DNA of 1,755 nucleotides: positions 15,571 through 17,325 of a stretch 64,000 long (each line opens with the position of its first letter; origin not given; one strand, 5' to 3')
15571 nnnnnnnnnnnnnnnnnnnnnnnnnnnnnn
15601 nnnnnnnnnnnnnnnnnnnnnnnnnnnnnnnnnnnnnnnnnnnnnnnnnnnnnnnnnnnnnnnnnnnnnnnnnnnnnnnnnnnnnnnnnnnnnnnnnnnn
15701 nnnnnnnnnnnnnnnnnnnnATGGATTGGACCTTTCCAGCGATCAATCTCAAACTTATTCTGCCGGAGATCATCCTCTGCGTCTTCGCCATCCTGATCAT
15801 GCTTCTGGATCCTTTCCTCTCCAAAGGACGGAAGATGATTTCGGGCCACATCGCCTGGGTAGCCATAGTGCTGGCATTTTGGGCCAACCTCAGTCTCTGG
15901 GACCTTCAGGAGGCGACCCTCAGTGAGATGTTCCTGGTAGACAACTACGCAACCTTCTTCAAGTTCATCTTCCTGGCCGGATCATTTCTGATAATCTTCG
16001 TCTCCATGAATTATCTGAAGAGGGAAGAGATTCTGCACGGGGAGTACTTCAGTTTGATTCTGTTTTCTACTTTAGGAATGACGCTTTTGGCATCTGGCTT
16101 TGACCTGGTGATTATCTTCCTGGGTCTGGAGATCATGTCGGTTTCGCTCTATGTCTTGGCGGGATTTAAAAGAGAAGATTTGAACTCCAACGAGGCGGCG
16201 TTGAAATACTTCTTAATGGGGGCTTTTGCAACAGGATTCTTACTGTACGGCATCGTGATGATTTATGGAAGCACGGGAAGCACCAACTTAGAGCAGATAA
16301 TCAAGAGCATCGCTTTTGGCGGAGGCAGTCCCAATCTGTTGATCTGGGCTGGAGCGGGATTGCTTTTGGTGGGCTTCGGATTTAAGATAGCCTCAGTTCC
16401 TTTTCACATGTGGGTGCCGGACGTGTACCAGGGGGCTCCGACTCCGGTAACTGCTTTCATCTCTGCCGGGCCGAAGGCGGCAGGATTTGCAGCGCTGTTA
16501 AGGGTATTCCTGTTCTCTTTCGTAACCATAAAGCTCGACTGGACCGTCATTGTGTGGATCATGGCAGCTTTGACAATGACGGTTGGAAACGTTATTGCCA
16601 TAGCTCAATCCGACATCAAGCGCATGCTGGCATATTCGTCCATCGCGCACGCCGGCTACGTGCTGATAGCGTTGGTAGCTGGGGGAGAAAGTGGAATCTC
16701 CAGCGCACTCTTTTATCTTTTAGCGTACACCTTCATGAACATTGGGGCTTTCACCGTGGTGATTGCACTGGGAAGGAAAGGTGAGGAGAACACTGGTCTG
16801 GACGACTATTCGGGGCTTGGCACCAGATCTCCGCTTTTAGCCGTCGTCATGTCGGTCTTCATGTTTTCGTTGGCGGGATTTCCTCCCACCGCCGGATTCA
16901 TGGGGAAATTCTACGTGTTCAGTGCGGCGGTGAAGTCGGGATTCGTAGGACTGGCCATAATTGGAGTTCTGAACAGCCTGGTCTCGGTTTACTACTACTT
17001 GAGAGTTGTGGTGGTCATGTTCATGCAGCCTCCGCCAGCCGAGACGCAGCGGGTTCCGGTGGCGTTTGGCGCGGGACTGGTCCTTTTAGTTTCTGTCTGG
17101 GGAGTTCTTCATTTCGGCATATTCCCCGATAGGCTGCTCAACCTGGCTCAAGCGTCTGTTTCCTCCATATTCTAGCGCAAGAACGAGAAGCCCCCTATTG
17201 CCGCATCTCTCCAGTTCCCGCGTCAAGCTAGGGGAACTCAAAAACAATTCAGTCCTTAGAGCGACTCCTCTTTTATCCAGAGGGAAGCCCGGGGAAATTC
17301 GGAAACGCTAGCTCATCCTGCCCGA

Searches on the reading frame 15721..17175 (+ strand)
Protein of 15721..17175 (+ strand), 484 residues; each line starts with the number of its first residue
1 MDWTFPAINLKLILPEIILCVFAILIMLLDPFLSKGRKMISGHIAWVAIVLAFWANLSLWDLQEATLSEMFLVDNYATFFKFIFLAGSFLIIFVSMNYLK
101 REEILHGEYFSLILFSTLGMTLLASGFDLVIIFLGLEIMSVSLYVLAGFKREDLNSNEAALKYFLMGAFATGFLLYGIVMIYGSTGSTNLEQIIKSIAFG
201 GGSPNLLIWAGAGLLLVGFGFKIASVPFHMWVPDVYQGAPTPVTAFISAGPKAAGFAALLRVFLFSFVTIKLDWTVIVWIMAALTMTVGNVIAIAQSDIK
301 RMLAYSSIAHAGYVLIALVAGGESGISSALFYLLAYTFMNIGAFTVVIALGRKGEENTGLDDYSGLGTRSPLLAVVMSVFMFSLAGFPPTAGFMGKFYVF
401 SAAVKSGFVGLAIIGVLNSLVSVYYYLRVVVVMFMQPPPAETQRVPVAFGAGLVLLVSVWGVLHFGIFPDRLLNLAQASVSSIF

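Call 13: search_protein_families(library=pfam, proteins=[window:15721-17175:+])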
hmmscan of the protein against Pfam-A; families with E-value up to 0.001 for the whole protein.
window:15721-17175:+ (484 aa): 1 family
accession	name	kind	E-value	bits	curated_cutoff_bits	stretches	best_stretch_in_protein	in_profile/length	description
PF00361.26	Proton_antipo_M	-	3e-83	279.9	21.5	1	128-421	3-293/294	NADH:quinone oxidoreductase/Mrp antiporter, TM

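Call 16: find_encoding_contigs(protein=window:15721-17175:+, flank=3000, max_places=4)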
Protein window:15721-17175:+ (484 aa): 2 contigs read that carry it; 1 place shown.
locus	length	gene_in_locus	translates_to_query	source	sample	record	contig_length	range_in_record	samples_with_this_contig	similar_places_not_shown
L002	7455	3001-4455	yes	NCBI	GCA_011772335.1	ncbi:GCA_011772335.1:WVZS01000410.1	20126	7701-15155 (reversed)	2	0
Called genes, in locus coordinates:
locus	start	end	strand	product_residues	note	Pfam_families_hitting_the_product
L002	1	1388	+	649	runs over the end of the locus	PF00662:Proton_antipo_N, PF00361:Proton_antipo_M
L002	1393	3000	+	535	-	PF00361:Proton_antipo_M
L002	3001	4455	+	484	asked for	PF00361:Proton_antipo_M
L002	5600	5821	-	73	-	-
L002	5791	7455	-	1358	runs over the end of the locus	-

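Call 17: find_homologous_proteins(query=window:15721-17175:+, max_evalue=1e-50)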
Query window:15721-17175:+ (484 aa): 8000 proteins with E <= 1e-50 among 8000 candidates; the best 120 are listed.
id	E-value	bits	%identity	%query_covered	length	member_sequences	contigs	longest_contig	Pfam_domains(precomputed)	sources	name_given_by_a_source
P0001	3.2e-277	938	91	100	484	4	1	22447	PF00361.26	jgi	jgi:NADH-quinone oxidoreductase subunit N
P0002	2.5e-276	935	90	100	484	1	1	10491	PF00361.26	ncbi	-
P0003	4.8e-271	918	87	100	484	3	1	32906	PF00361.26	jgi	-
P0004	1.7e-270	916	88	100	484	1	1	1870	PF00361.26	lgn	-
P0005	2.4e-270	915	87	100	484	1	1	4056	PF00361.26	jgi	jgi:NADH-quinone oxidoreductase subunit N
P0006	2.4e-270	915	87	100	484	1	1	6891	PF00361.26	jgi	jgi:NADH-quinone oxidoreductase subunit N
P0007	3.8e-270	915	87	100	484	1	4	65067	PF00361.26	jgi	jgi:NADH-quinone oxidoreductase subunit N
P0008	9.6e-270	913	87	100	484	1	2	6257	PF00361.26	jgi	jgi:NADH-quinone oxidoreductase subunit N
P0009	6.9e-269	911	87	100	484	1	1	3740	PF00361.26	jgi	jgi:NADH-quinone oxidoreductase subunit N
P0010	1.0e-268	910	87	100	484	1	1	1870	PF00361.26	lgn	-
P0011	7.1e-268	907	86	100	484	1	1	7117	PF00361.26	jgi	jgi:NADH-quinone oxidoreductase subunit N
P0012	2.0e-267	906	86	100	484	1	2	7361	PF00361.26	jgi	jgi:NADH-quinone oxidoreductase subunit N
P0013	2.1e-267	906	86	100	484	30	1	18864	PF00361.26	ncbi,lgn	ncbi:MAG: NADH-quinone oxidoreductase subunit N [Candidatus Zixiibacteriota bacterium]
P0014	4.8e-266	901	86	100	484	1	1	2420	PF00361.26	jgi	jgi:NADH-quinone oxidoreductase subunit N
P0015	7.0e-266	901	87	99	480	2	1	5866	PF00361.26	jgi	-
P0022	6.1e-260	881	84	100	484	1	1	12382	PF00361.26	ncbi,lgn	-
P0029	1.4e-249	847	81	100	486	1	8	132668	PF00361.26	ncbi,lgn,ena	-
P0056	1.7e-231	787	76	100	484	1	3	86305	PF00361.26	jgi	jgi:NADH-quinone oxidoreductase subunit N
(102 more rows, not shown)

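Call 18: find_encoding_contigs(protein=P0007, flank=4000, max_places=3)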
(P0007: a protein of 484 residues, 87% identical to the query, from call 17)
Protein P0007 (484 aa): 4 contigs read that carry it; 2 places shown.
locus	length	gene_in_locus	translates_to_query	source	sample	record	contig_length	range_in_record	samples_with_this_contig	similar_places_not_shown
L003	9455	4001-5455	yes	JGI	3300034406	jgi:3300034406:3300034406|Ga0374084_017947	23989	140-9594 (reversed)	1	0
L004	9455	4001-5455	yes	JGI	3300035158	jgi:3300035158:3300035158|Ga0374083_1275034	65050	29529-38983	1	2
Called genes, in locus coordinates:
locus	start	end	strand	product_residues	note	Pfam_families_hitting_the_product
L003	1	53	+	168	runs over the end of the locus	PF00499:Oxidored_q3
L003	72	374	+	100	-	PF00420:Oxidored_q2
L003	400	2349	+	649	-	PF00662:Proton_antipo_N, PF00361:Proton_antipo_M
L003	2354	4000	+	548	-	PF00361:Proton_antipo_M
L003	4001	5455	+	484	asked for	PF00361:Proton_antipo_M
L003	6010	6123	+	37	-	-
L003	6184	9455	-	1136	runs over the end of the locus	?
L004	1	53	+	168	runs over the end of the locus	PF00499:Oxidored_q3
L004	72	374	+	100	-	PF00420:Oxidored_q2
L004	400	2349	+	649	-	PF00662:Proton_antipo_N, PF00361:Proton_antipo_M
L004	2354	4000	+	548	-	PF00361:Proton_antipo_M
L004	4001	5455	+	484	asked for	PF00361:Proton_antipo_M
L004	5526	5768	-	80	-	-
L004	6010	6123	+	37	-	-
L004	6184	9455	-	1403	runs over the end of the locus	PF01869:BcrAD_BadFG, PF02782:FGGY_C (faint), PF01869:BcrAD_BadFG, PF09989:DUF2229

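Call 19: find_encoding_contigs(protein=P0029, flank=4000, max_places=3)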
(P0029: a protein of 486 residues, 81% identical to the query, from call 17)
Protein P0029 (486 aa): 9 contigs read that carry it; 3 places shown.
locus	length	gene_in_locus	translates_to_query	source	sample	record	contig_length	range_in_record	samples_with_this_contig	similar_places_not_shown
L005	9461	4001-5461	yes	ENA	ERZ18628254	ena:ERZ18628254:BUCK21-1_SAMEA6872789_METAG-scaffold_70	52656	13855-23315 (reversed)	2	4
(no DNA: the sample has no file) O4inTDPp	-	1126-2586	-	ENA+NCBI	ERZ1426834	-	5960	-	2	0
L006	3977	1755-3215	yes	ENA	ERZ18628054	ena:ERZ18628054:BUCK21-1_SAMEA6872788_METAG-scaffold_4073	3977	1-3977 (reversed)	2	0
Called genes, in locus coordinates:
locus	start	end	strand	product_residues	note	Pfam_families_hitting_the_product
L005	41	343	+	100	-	PF00420:Oxidored_q2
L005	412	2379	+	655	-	PF00662:Proton_antipo_N, PF00361:Proton_antipo_M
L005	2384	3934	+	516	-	PF00361:Proton_antipo_M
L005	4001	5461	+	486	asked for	PF00361:Proton_antipo_M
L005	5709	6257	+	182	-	PF07638:Sigma70_ECF, PF04542:Sigma70_r2, PF08281:Sigma70_r4_2, PF04545:Sigma70_r4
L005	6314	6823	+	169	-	-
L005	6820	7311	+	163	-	PF13801:Metal_resist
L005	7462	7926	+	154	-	-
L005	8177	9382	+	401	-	PF13742:tRNA_anti_2, PF01336:tRNA_anti-codon, PF02601:Exonuc_VII_L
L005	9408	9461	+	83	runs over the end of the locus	PF02609:Exonuc_VII_S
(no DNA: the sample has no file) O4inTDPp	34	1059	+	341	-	PF00361:Proton_antipo_M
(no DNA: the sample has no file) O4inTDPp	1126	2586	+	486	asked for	PF00361:Proton_antipo_M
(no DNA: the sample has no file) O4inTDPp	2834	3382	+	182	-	PF07638:Sigma70_ECF, PF04542:Sigma70_r2, PF08281:Sigma70_r4_2, PF04545:Sigma70_r4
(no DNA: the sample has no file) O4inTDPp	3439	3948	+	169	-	-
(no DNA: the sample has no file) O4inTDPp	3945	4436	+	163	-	PF13801:Metal_resist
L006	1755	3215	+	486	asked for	PF00361:Proton_antipo_M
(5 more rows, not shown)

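Call 20: find_encoding_contigs(protein=P0056, flank=4000, max_places=3)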
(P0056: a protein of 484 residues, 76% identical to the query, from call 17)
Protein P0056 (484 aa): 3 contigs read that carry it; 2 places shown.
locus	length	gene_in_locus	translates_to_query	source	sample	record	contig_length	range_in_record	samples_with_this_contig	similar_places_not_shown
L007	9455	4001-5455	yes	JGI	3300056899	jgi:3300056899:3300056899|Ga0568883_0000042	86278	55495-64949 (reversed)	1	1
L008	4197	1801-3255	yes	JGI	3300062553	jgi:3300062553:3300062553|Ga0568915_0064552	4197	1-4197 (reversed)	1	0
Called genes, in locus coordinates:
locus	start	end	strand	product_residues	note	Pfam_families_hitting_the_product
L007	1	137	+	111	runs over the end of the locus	PF00420:Oxidored_q2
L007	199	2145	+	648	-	PF00662:Proton_antipo_N, PF00361:Proton_antipo_M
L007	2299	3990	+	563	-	PF00361:Proton_antipo_M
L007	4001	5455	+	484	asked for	PF00361:Proton_antipo_M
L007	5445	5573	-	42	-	-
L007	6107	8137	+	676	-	-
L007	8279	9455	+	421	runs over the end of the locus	PF18990:DUF5723, PF13729:TraF_2 (weak)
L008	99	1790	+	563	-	PF00361:Proton_antipo_M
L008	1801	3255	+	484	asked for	PF00361:Proton_antipo_M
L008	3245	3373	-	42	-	-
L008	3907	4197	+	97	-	?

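Call 25: find_encoding_contigs(protein=P0001, flank=3000, max_places=4)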
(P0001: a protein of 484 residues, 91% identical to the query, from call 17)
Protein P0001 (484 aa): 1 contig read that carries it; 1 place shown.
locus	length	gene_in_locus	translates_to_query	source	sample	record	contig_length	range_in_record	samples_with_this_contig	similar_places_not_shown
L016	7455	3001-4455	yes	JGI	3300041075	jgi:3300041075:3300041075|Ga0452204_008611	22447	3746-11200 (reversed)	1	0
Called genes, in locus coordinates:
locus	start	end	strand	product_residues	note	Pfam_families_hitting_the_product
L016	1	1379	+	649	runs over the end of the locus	PF00662:Proton_antipo_N, PF00361:Proton_antipo_M, PF01010:Proton_antipo_C (weak)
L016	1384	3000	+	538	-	PF00361:Proton_antipo_M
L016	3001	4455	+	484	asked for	PF00361:Proton_antipo_M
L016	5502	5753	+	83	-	-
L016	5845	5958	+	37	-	-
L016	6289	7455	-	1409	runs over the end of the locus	PF01869:BcrAD_BadFG, PF09989:DUF2229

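Call 26: find_encoding_contigs(protein=P0003, flank=3000, max_places=4)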
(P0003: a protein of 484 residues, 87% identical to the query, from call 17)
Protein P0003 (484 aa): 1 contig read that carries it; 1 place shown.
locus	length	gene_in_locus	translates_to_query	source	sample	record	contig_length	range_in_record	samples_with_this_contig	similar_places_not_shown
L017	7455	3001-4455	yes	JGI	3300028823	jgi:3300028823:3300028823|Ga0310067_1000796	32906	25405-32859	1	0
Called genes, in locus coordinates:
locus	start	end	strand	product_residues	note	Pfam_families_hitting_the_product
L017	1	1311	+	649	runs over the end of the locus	PF00662:Proton_antipo_N, PF00361:Proton_antipo_M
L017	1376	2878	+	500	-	PF01059:Oxidored_q5_N (weak), PF00361:Proton_antipo_M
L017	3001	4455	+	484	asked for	PF00361:Proton_antipo_M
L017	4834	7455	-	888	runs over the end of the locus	?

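Call 27: find_encoding_contigs(protein=P0013, flank=3000, max_places=4)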
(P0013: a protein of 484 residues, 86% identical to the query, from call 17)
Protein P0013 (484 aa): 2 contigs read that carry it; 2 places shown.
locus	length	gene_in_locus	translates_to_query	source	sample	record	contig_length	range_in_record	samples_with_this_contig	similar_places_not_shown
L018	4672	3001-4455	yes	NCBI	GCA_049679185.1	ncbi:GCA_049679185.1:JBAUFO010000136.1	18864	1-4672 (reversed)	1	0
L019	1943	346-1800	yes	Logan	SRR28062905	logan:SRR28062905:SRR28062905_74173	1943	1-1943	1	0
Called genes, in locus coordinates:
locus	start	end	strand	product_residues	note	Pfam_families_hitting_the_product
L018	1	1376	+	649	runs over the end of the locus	PF00662:Proton_antipo_N, PF00361:Proton_antipo_M, PF01010:Proton_antipo_C (faint)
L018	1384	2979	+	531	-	PF00361:Proton_antipo_M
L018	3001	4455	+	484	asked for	PF00361:Proton_antipo_M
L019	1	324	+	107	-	?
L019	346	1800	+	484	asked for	PF00361:Proton_antipo_M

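Call 32: find_encoding_contigs(protein=P0002, flank=3000, max_places=4)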
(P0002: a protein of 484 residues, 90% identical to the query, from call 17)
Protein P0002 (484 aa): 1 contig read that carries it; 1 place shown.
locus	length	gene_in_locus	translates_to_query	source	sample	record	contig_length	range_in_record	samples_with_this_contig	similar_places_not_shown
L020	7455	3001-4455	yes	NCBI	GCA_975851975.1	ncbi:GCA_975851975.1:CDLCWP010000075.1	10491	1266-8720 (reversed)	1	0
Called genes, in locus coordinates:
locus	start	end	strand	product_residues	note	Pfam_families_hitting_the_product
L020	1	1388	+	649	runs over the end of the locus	PF00662:Proton_antipo_N, PF00361:Proton_antipo_M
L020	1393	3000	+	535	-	PF00361:Proton_antipo_M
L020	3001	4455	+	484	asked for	PF00361:Proton_antipo_M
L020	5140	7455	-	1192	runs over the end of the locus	?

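Call 33: find_encoding_contigs(protein=P0022, flank=3000, max_places=4)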
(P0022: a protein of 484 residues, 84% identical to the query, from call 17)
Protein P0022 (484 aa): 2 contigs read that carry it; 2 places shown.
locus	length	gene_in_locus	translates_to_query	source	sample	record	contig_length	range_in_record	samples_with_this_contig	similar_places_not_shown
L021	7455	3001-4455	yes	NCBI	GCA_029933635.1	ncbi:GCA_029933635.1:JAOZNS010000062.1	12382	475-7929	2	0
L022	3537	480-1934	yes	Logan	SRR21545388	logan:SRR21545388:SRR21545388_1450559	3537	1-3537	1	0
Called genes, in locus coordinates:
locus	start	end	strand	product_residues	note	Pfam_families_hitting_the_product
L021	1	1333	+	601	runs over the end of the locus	?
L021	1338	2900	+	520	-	PF00361:Proton_antipo_M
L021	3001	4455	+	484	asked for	PF00361:Proton_antipo_M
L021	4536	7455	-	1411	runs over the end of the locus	PF01869:BcrAD_BadFG, PF09989:DUF2229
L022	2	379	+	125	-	?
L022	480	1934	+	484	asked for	PF00361:Proton_antipo_M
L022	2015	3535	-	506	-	?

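Call 40: find_encoding_contigs(protein=P0012, flank=3000, max_places=6)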
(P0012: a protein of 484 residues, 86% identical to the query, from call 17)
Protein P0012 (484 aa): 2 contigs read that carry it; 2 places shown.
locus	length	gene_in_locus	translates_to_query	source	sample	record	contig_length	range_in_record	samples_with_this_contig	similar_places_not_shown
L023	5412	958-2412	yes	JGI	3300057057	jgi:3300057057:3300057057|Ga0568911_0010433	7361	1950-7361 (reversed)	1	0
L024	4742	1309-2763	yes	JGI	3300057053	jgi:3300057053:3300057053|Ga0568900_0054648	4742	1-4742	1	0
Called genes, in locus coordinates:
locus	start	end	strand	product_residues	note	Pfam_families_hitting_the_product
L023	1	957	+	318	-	?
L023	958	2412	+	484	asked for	PF00361:Proton_antipo_M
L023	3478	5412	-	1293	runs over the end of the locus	?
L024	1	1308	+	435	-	?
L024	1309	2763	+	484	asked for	PF00361:Proton_antipo_M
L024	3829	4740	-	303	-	?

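Call 41: find_encoding_contigs(protein=P0008, flank=3000, max_places=6)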
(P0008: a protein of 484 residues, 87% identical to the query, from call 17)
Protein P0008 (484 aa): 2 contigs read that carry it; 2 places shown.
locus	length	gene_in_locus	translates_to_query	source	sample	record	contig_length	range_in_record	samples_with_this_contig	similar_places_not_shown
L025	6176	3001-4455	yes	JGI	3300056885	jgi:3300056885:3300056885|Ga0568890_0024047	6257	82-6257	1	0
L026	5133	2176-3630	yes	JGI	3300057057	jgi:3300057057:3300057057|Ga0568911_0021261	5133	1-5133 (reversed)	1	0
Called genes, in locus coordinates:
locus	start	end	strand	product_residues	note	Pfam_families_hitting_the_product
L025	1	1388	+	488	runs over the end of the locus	?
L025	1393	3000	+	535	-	PF00361:Proton_antipo_M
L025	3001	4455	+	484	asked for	PF00361:Proton_antipo_M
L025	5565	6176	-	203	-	?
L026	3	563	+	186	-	?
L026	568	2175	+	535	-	PF00361:Proton_antipo_M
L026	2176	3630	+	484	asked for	PF00361:Proton_antipo_M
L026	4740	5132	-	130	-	?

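Call 70: find_encoding_contigs(protein=P0011, flank=3000, max_places=6)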
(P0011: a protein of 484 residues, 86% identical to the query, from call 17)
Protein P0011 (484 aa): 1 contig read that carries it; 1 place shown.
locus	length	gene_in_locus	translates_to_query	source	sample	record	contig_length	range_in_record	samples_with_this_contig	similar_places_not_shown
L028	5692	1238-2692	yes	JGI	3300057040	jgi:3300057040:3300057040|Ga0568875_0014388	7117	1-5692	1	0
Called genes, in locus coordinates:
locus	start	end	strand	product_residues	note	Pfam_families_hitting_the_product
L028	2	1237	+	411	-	?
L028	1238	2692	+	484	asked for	PF00361:Proton_antipo_M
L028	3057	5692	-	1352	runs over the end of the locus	?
